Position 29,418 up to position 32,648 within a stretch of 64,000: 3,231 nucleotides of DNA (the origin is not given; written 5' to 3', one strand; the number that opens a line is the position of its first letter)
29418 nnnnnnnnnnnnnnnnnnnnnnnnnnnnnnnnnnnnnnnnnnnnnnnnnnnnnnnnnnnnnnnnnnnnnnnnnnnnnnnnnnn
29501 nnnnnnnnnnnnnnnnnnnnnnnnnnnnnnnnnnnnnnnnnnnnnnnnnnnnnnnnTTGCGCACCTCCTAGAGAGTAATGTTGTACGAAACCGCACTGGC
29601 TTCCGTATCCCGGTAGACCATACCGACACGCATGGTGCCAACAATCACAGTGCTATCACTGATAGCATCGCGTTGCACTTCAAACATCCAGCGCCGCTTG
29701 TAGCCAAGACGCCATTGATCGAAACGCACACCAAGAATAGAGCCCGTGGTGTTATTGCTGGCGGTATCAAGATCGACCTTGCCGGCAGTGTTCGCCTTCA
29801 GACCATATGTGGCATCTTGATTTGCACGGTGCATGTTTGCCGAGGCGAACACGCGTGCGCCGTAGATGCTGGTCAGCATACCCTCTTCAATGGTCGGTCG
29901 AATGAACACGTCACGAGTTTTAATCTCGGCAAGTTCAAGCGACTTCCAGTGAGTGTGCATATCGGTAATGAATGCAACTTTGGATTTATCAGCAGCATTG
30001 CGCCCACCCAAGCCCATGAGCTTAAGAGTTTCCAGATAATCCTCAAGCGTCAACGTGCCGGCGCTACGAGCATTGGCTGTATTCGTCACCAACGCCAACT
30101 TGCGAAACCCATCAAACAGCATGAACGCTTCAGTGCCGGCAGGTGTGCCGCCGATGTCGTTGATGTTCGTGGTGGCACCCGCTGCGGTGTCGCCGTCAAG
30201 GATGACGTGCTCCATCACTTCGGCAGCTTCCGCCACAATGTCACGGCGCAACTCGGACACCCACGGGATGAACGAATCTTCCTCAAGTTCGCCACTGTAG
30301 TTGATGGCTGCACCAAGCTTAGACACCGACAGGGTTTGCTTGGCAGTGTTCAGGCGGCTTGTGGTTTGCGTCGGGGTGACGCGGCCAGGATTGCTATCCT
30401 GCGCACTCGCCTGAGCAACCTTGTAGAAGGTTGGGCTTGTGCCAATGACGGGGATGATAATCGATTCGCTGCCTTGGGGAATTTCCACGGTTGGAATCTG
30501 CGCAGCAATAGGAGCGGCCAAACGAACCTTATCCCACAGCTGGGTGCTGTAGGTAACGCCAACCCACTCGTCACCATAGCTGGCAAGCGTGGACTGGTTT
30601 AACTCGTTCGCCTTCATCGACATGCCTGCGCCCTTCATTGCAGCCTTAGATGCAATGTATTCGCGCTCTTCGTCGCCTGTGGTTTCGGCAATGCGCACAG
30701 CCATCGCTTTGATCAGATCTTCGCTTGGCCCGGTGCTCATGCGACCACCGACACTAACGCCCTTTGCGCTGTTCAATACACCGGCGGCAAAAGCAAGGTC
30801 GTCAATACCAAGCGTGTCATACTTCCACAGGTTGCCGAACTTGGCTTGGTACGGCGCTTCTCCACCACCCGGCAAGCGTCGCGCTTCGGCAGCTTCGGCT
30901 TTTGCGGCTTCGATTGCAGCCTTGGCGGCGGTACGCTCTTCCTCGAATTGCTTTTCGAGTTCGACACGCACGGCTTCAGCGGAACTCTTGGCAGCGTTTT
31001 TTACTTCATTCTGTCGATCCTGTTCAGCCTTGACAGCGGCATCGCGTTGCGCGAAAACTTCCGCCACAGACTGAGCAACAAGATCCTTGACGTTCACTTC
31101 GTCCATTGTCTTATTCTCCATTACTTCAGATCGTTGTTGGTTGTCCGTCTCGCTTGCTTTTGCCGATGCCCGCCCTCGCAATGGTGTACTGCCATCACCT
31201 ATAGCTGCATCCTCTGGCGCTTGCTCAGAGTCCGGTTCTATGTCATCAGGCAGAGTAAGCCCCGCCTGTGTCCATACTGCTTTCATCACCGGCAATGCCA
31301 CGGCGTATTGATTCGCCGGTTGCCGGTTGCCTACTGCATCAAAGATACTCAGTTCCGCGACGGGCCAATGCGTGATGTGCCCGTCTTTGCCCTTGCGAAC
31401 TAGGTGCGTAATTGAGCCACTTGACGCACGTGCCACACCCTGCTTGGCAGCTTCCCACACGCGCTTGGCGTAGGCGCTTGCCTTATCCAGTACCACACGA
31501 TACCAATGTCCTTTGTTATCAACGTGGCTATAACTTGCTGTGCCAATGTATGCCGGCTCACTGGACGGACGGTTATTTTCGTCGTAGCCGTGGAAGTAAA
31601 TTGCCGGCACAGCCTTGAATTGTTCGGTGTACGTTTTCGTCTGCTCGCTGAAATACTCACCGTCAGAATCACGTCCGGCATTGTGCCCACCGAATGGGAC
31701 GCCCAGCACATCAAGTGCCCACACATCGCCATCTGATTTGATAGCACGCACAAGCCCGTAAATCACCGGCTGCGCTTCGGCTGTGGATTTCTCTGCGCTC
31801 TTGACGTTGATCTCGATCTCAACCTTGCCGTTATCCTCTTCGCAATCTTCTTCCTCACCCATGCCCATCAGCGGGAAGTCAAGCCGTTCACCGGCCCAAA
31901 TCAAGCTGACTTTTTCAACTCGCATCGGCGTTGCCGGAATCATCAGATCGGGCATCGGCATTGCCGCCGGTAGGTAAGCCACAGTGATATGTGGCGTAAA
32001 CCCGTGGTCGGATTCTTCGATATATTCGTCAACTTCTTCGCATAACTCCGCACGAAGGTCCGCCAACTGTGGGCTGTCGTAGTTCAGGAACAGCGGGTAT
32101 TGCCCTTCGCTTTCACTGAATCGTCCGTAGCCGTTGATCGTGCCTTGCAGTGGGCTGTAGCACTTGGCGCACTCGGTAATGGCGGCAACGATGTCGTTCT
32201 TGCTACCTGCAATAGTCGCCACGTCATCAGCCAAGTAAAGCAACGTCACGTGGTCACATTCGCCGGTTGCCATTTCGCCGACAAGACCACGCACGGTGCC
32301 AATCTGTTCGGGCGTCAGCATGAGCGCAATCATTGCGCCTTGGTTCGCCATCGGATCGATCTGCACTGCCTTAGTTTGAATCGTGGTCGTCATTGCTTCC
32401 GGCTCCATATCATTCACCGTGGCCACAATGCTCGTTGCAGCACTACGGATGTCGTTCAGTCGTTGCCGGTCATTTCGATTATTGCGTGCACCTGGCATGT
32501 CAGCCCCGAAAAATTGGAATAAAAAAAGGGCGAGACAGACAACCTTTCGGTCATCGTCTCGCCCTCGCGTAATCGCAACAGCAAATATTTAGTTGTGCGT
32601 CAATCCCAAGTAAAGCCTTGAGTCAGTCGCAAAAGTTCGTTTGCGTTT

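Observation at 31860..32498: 2H-phosphoesterase (LigT/CPDase/Acb1-type fold) domain fused to the N-terminus of a protease-scaffold-major capsid polyprotein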

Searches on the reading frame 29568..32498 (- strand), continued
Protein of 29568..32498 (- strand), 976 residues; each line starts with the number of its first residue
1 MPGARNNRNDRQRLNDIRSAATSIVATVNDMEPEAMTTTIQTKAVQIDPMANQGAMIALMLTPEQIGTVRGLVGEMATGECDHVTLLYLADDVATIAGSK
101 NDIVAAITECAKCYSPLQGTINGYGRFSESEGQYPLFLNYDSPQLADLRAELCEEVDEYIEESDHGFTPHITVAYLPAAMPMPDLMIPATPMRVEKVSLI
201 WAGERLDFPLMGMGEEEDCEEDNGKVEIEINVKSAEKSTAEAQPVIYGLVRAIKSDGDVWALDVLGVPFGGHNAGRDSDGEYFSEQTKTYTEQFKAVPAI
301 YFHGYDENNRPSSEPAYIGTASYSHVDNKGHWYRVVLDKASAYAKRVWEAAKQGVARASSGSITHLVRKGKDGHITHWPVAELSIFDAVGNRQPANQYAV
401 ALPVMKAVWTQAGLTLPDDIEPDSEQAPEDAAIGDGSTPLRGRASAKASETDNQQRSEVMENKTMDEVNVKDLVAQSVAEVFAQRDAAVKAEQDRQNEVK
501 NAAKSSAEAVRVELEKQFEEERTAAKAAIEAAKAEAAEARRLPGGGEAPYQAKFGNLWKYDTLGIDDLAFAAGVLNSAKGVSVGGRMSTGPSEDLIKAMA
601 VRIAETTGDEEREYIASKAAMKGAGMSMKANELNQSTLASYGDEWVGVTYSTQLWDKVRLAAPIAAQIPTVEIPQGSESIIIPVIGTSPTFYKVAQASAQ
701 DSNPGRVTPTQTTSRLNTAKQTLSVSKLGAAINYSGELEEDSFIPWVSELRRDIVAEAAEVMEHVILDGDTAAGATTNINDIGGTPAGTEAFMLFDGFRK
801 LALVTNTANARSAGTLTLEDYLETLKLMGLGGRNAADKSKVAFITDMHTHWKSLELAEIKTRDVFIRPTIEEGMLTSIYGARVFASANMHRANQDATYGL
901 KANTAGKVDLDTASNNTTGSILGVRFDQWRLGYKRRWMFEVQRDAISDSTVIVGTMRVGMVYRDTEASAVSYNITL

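Call 58: find_encoding_contigs(protein=P0007, flank=8000, max_places=2)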
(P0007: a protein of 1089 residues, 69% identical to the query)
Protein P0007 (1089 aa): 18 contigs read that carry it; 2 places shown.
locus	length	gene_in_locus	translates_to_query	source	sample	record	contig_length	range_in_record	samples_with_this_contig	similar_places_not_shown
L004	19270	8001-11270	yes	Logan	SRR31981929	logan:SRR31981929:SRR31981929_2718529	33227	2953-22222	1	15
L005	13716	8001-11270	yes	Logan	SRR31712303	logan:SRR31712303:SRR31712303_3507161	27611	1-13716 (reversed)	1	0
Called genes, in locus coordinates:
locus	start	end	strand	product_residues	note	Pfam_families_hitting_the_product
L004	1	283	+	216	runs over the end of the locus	PF03592:Terminase_2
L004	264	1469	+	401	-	PF03237:Terminase_6N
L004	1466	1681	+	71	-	-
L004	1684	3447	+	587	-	PF04860:Phage_portal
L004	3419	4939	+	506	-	PF04233:Phage_Mu_F, PF12294:DUF3626 (weak)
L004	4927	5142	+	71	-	-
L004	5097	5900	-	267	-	PF01844:HNH (weak)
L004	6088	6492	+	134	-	-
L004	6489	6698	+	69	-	-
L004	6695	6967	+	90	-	-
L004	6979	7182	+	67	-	-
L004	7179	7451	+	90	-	-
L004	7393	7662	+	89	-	-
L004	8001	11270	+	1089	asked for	PF13563:2_5_RNA_ligase2 (weak)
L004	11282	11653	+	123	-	-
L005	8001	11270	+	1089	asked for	PF13563:2_5_RNA_ligase2 (weak)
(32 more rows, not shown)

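Call 59: find_encoding_contigs(protein=P0040, flank=8000, max_places=2)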
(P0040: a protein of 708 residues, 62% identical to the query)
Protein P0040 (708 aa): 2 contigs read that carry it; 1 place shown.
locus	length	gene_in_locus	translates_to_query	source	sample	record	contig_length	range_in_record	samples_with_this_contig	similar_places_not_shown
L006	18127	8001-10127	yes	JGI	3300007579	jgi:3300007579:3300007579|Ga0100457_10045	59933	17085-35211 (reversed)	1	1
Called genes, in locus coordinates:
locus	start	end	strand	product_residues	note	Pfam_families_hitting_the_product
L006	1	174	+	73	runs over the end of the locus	-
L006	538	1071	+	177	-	PF07463:NUMOD4, PF13392:HNH_3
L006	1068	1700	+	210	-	-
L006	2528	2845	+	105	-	-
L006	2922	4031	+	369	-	PF03237:Terminase_6N (faint)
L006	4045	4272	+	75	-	-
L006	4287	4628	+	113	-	-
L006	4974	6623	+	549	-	PF04860:Phage_portal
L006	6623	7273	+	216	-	-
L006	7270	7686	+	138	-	-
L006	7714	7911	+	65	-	-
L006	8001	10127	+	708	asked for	-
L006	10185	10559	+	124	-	-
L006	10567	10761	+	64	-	-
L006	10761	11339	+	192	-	PF24163:HCP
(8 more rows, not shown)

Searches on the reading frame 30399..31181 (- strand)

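Call 14: search_protein_families(library=pfam, proteins=[window:30399-31181:-], max_evalue=1)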
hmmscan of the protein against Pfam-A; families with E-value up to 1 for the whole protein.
window:30399-31181:- (261 aa): 3 families
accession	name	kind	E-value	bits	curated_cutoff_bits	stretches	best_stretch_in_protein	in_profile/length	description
PF00012.26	HSP70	-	0.31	9.6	20.6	1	6-99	482-573/599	Hsp70 protein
PF24231.1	DUF7444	-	0.38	11.2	27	1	19-73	23-76/90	Family of unknown function (DUF7444)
PF15364.11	PAXIP1_C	-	0.39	11.3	27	1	43-116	48-113/132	PAXIP1-associated-protein-1 C term PTIP binding protein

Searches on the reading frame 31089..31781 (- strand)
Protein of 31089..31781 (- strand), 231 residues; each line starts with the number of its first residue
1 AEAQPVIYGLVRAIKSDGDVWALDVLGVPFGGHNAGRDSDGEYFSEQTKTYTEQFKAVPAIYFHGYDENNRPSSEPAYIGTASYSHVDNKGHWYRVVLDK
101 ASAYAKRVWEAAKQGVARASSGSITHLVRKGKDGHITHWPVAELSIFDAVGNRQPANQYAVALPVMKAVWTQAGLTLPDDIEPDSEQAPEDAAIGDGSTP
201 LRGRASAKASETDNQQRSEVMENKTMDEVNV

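Call 14: search_protein_families(library=pfam, proteins=[window:31089-31781:-], max_evalue=1)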
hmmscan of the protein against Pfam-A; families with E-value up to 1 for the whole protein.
window:31089-31781:- (231 aa): 0 families

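Call 32: search_protein_families(library=phrogs, proteins=[window:31089-31781:-], max_evalue=0.01)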
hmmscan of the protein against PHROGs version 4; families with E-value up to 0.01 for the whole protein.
window:31089-31781:- (231 aa): 0 families

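Call 42: predict_structure(alignment_id=A3)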
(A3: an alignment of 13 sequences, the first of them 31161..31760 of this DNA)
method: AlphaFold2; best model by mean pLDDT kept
length: 200 residues; sequences in the alignment: 13
mean_pLDDT: 81.5   pTM: 0.77
mean pLDDT of the five models: 81.5, 79.4, 71.7, 66.9, 61.4
residues with pLDDT >= 90: 89; 70-90: 80; 50-70: 8; < 50: 23
segments of 3 or more residues with pLDDT < 50: 179-200
pLDDT, mean of each block of 10 residues (from residue 1): 76 90 86 89 88 89 85 94 95 93 93 88 92 93 82 78 85 64 36 32
secondary structure, 60 per line:
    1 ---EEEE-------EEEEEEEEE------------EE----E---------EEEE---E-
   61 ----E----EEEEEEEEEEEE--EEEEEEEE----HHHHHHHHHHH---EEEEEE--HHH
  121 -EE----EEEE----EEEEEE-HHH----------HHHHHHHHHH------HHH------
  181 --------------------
elements in order: E4-7 E15-23 E52-55 E70-81 E84-91 H96-106 E110-115 E128-131 E136-141 H156-165

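Call 47: fold_search(model_id=the predicted structure, library=pdb)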
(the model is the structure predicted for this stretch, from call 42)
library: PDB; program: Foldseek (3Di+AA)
matches with E <= 10: 350; with E <= 0.001: 0
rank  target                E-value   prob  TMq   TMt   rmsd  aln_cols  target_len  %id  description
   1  1nkk_B                3.8e-02  0.30  0.25  0.22  14.2       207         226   10  COMPLEX STRUCTURE OF HCMV PROTEASE AND A PEPTIDOMIMETIC INHIBITOR (released 2003-02-11)
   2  4cx8_A                4.5e-02  0.20  0.20  0.19  14.1       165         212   12  Monomeric pseudorabies virus protease pUL26N at 2.5 A resolution (released 2015-05-20)
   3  1vzv                  5.3e-02  0.25  0.24  0.23  15.4       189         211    8  STRUCTURE OF VARICELLA-ZOSTER VIRUS PROTEASE (released 1998-09-16)
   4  1jq6                  5.3e-02  0.14  0.18  0.20  17.1       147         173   14  HUMAN CYTOMEGALOVIRUS PROTEASE DIMER-INTERFACE MUTANT, S225Y (released 2001-09-12)
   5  4v07_A                9.6e-02  0.20  0.23  0.22  12.8       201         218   11  Dimeric pseudorabies virus protease pUL26N at 2.1 A resolution (released 2015-07-15)
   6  2wpo_A                1.1e-01  0.51  0.32  0.28   8.9       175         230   12  HCMV protease inhibitor complex (released 1999-08-04)
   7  4v0t_B                1.1e-01  0.28  0.24  0.23  13.5       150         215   13  Monomeric pseudorabies virus protease pUL26N at 2.1 A resolution (released 2015-07-15)
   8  4v08_A                1.2e-01  0.25  0.26  0.25  12.5       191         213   10  Inhibited dimeric pseudorabies virus protease pUL26N at 2 A resolution (released 2015-07-15)
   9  4v07_B                1.2e-01  0.21  0.24  0.22  12.3       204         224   12  Dimeric pseudorabies virus protease pUL26N at 2.1 A resolution (released 2015-07-15)
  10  1njt_A                1.4e-01  0.18  0.25  0.23  12.9       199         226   10  COMPLEX STRUCTURE OF HCMV PROTEASE AND A PEPTIDOMIMETIC INHIBITOR (released 2003-02-11)
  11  1ieg_B                1.5e-01  0.41  0.33  0.30  12.0       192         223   11  CRYSTAL STRUCTURE OF THE CATALYTIC SITE MUTANT S134A/H157A OF THE HUMAN CYTOMEGALOVIRUS PROTEASE (released 2001-06-06)
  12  5jbl_B                1.5e-01  0.28  0.27  0.31   9.2       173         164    8  Structure of the bacteriophage T4 capsid assembly protease, gp21. (released 2016-12-07)
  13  7cha_A                1.5e-01  0.33  0.22  0.29   8.6       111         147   10  Cryo-EM structure of P.aeruginosa MlaFEBD with AMPPNP (released 2021-05-19)
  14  5jbl_A                1.5e-01  0.30  0.28  0.32   9.0       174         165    6  Structure of the bacteriophage T4 capsid assembly protease, gp21. (released 2016-12-07)
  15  4cx8_B                1.5e-01  0.12  0.19  0.19  13.2       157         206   12  Monomeric pseudorabies virus protease pUL26N at 2.5 A resolution (released 2015-05-20)
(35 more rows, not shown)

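Call 54: fold_search(model_id=the predicted structure, library=viral)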
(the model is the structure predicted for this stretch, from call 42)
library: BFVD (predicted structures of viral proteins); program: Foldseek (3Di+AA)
matches with E <= 10: 452; with E <= 0.001: 81
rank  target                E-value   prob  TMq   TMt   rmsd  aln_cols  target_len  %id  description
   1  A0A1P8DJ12            1.4e-10  1.00  0.61  0.36  12.9       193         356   25  (no name in the UniProt tables at hand)
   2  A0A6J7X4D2            9.3e-10  1.00  0.53  0.34  15.0       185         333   22  Prohead protease [uncultured Caudovirales phage]
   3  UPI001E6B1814         1.2e-07  1.00  0.46  0.28  17.5       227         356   18  (no name look-up for this kind of identifier)
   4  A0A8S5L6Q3            1.3e-06  1.00  0.45  0.50  11.8       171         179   18  Prohead protease (Fragment) [Siphoviridae sp. ct45W1]
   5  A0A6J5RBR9            3.3e-06  1.00  0.48  0.35  21.3       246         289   20  COG3740 Phage head maturation protease [uncultured Caudovirales phage]
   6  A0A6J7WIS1            4.9e-06  1.00  0.47  0.24  16.1       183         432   15  Prohead protease [uncultured Caudovirales phage]
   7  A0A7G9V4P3            6.6e-06  1.00  0.49  0.39  19.3       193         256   19  (no name in the UniProt tables at hand)
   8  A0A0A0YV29            7.0e-06  1.00  0.47  0.52  12.0       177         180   19  Prohead maturation protease [Streptococcus phage SpSL1]
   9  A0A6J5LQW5            7.0e-06  1.00  0.41  0.46  11.6       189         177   17  COG3740 Phage head maturation protease [uncultured Caudovirales phage]
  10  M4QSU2                1.5e-05  1.00  0.47  0.37  13.9       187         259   18  (no name in the UniProt tables at hand)
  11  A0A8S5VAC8            1.6e-05  1.00  0.46  0.42  17.5       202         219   20  Prohead serine protease [Siphoviridae sp. ct6bU4]
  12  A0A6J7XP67            1.6e-05  1.00  0.45  0.32  16.9       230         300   20  COG3740 Phage head maturation protease [uncultured Caudovirales phage]
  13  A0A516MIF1            1.7e-05  1.00  0.49  0.23   4.9       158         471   16  (no name in the UniProt tables at hand)
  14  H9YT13                1.8e-05  1.00  0.49  0.17  12.9       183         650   18  (no name in the UniProt tables at hand)
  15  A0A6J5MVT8            1.8e-05  1.00  0.45  0.36  22.4       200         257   18  Prohead protease (Fragment) [uncultured Caudovirales phage]
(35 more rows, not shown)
